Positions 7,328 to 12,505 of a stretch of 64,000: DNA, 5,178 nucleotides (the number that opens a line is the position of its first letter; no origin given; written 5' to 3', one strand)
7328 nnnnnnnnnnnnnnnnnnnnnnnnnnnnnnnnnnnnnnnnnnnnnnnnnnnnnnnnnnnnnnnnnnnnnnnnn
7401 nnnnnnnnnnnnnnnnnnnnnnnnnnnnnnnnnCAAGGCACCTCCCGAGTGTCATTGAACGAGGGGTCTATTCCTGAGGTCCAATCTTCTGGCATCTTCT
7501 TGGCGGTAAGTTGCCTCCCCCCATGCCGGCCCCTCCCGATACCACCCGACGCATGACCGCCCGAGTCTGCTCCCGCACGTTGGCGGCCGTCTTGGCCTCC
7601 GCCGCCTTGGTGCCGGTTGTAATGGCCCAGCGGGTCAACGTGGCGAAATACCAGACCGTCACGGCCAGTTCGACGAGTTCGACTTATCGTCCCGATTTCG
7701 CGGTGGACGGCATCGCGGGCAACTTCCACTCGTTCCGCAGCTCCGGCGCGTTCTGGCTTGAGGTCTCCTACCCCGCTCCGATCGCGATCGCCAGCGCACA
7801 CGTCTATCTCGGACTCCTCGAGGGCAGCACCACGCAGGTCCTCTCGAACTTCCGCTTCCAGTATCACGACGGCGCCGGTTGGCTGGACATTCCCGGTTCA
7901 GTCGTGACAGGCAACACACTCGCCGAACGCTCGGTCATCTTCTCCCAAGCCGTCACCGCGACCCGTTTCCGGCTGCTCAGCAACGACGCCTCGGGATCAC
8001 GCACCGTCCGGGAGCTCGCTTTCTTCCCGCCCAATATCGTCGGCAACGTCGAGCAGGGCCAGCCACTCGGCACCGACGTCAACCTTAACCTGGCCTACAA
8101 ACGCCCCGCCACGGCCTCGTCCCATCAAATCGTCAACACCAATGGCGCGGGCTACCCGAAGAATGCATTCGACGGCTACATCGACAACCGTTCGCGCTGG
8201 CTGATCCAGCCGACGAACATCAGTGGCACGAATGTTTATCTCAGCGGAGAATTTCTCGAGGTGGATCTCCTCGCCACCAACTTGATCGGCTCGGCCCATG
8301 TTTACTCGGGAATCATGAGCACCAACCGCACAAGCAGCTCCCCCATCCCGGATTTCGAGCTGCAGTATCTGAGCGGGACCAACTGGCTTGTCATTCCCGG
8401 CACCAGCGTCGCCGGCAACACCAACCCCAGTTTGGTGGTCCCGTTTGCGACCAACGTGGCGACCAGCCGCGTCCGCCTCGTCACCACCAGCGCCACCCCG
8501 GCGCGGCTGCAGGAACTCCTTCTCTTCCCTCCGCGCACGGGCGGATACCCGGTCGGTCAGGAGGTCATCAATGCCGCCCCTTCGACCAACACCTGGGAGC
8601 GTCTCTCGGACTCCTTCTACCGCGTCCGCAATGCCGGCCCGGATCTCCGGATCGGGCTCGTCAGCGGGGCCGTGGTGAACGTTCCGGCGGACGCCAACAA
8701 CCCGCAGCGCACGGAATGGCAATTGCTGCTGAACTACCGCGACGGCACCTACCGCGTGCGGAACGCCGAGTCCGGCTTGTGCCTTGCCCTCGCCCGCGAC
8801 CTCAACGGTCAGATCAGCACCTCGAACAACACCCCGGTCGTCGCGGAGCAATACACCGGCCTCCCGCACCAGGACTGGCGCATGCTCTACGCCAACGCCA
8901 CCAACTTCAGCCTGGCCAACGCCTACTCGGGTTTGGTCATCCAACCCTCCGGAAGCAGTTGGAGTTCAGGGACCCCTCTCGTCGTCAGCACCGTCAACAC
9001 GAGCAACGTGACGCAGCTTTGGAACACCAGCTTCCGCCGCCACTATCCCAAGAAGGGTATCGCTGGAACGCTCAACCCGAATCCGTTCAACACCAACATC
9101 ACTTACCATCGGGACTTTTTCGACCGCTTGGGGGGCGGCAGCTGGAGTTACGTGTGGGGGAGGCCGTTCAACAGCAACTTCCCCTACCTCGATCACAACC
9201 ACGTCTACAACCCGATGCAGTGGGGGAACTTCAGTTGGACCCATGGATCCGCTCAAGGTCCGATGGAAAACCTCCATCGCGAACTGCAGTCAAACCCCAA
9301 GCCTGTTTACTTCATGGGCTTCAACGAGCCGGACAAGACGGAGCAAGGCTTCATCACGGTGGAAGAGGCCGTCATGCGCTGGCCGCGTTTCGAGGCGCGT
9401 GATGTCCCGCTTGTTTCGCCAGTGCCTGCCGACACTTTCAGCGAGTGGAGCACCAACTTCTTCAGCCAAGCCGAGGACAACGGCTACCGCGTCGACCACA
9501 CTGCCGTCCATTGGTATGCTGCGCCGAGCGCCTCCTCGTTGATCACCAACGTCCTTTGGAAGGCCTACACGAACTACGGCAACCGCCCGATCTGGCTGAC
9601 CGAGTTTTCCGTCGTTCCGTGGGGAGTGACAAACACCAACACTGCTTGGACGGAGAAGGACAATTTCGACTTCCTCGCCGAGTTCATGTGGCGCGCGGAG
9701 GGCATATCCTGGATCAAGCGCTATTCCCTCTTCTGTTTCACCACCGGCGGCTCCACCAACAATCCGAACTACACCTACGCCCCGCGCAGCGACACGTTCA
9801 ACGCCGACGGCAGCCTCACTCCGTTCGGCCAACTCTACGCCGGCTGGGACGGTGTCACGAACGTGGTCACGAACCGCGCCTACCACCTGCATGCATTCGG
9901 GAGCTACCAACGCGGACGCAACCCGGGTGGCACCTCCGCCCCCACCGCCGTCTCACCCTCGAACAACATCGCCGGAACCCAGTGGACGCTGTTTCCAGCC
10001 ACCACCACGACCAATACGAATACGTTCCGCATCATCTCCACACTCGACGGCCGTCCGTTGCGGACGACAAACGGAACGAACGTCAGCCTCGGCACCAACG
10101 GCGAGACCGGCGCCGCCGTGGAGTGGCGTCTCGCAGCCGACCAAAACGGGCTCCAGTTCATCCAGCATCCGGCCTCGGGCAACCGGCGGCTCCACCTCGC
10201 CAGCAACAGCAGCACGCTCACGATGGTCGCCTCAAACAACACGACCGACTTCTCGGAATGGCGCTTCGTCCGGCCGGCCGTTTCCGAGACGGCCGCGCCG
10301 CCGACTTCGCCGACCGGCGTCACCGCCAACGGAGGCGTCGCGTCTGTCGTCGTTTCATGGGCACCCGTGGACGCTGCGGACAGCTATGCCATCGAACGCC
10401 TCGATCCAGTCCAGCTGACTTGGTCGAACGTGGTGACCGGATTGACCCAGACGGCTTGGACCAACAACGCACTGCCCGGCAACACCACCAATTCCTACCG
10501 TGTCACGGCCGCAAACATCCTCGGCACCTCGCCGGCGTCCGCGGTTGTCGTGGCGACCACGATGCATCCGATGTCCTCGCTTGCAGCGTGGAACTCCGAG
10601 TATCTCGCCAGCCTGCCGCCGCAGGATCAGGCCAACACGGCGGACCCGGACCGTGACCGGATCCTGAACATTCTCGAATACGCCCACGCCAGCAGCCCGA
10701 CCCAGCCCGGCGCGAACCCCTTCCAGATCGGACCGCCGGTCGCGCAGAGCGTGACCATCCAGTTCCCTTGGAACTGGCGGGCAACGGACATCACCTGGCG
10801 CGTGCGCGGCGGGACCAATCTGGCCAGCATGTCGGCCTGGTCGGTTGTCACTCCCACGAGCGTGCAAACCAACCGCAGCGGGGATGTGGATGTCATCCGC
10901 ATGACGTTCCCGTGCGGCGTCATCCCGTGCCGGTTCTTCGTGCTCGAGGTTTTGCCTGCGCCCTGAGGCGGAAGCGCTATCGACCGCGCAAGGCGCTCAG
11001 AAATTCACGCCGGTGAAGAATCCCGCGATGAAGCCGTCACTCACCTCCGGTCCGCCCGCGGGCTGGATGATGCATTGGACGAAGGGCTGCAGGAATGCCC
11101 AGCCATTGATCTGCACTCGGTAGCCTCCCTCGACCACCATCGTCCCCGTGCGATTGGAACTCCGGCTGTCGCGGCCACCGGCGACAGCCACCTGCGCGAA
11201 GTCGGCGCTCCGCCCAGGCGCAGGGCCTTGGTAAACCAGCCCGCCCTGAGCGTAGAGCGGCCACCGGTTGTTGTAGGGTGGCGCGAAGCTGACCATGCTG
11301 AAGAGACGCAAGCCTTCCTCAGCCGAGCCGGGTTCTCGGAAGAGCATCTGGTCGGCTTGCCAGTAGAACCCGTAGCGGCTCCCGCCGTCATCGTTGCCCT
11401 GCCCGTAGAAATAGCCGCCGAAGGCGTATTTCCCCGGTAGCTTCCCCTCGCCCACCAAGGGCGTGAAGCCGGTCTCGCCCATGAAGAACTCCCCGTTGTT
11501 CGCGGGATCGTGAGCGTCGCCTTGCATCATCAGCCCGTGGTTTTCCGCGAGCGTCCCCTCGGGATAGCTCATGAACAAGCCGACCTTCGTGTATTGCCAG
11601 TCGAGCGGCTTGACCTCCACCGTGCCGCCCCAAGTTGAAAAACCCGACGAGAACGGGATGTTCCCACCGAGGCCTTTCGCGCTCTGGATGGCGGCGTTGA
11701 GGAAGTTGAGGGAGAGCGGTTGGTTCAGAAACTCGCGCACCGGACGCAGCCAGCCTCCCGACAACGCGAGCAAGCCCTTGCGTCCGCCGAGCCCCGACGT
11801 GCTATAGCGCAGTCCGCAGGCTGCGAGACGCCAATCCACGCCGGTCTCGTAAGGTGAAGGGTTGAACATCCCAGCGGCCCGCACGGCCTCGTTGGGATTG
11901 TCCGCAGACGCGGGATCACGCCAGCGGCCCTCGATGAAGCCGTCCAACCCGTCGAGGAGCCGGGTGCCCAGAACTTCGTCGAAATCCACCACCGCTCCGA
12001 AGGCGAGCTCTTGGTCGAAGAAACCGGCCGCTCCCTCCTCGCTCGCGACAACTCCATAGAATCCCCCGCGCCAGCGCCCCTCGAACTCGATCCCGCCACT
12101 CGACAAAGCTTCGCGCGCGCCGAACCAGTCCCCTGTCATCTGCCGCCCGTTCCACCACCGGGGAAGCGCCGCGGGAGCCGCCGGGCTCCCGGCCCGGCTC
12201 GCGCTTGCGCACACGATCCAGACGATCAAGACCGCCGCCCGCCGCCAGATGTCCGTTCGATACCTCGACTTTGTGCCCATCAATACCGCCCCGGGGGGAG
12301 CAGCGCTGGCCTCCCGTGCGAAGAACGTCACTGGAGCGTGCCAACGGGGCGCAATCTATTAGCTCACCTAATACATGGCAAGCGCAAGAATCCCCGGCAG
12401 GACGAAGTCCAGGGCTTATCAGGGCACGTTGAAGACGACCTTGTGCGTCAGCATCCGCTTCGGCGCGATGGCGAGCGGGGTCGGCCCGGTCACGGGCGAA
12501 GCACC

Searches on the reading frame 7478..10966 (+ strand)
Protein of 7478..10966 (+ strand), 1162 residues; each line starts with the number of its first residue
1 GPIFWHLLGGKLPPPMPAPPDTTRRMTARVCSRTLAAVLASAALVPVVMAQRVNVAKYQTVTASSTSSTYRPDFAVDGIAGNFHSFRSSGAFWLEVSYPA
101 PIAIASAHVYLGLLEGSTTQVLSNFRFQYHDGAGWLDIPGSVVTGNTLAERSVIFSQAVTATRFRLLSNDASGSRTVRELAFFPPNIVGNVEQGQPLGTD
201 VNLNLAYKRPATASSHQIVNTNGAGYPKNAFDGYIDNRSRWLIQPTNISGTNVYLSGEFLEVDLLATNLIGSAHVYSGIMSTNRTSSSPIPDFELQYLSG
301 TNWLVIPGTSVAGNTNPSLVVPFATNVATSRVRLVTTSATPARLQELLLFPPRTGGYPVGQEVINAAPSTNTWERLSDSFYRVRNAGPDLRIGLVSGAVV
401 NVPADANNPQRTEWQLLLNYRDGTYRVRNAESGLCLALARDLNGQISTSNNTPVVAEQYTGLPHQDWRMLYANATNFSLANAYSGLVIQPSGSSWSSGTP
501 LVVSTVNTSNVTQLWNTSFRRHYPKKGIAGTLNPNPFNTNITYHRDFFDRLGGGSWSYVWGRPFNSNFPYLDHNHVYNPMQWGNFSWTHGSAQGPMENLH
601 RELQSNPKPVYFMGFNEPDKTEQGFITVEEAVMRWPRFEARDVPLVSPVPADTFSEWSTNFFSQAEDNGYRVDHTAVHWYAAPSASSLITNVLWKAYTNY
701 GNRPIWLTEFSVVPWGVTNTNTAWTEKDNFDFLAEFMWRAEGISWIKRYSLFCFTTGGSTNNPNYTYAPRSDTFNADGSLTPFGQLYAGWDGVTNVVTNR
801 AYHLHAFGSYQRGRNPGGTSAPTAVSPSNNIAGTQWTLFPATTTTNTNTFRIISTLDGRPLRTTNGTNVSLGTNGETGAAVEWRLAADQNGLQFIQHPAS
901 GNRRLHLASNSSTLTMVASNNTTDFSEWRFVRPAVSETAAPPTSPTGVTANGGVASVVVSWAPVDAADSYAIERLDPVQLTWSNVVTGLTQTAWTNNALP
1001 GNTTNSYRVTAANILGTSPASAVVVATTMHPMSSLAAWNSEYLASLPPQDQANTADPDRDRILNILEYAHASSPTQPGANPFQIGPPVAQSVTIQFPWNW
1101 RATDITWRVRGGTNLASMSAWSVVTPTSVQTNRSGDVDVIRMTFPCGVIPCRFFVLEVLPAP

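Call 23: search_protein_families(library=pfam, proteins=[window:7478-10966:+], max_evalue=0.001)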
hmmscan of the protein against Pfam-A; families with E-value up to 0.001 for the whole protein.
window:7478-10966:+ (1162 aa): 3 families
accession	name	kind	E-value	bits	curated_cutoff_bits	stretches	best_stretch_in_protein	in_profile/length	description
PF11790.14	Glyco_hydro_cc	-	5.5e-29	101.8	21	1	552-787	18-237/237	Glycosyl hydrolase catalytic core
PF14200.12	RicinB_lectin_2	-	2.7e-14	54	25.6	1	413-502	4-87/89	Ricin-type beta-trefoil lectin domain-like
PF00652.28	Ricin_B_lectin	-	2.4e-06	28.2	29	1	413-515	37-126/126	Ricin-type beta-trefoil lectin domain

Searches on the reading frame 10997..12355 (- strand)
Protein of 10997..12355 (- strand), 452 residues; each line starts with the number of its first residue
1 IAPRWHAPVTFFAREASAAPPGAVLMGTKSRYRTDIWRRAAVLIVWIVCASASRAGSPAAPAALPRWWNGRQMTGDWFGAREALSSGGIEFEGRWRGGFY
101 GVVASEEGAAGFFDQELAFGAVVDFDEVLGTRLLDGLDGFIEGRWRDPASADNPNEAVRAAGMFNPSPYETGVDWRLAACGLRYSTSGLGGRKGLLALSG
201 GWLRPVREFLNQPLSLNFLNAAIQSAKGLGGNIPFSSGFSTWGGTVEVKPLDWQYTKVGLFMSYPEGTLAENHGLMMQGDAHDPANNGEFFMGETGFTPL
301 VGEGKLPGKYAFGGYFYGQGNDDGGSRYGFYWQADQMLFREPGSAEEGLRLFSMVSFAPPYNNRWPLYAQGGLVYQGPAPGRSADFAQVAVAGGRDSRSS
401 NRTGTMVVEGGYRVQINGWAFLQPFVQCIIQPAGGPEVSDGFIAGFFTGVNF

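Call 23: search_protein_families(library=pfam, proteins=[window:10997-12355:-], max_evalue=0.001)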
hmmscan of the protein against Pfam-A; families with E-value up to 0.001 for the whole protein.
window:10997-12355:- (452 aa): 1 family
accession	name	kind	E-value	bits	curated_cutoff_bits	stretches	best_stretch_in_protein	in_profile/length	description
PF04966.18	OprB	-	8.6e-26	91.6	22.9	1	193-452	78-372/372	Carbohydrate-selective porin, OprB family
